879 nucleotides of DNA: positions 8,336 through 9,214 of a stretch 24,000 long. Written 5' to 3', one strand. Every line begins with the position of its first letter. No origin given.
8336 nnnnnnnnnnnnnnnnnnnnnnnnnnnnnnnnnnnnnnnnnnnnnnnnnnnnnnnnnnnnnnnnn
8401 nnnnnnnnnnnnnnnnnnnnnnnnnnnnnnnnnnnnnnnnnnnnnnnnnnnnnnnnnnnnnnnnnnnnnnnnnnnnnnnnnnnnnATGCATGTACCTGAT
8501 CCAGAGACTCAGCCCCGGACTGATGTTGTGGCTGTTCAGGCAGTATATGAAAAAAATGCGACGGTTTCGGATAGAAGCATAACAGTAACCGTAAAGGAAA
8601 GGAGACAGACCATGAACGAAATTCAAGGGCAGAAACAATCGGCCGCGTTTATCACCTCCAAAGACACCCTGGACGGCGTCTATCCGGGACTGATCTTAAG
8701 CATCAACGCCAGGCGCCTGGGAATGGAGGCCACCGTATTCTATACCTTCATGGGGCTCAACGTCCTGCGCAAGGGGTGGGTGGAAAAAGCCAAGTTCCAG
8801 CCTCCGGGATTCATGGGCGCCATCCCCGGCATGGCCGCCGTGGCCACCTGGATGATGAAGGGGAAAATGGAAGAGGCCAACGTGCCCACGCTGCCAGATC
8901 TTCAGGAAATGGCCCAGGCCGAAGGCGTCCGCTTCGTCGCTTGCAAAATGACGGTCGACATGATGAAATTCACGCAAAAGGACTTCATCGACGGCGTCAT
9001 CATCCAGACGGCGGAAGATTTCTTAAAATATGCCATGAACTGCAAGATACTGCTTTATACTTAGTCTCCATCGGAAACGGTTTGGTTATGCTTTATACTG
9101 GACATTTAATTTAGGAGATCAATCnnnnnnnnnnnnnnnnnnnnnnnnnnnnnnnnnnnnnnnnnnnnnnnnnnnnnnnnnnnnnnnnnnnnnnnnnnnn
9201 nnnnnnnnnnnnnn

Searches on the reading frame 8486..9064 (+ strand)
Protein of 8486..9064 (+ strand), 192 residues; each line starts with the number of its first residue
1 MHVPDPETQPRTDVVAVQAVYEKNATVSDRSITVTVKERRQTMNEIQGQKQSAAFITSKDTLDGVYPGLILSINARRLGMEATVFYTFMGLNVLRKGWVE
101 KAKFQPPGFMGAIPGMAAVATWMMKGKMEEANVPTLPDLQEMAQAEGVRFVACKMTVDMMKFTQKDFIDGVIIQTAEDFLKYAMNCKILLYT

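Call 48: search_protein_families(library=pfam, proteins=[window:8486-9064:+], max_evalue=0.1)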
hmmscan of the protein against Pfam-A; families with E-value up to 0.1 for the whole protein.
window:8486-9064:+ (192 aa): 2 families
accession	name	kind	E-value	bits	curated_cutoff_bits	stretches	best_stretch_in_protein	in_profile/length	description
PF13686.11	DrsE_2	-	1.2e-40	139.5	25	1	50-190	2-155/156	DsrE/DsrF/DrsH-like family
PF02635.20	DsrE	-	0.00069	20.2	22.7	1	127-187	51-111/116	DsrE/DsrF-like family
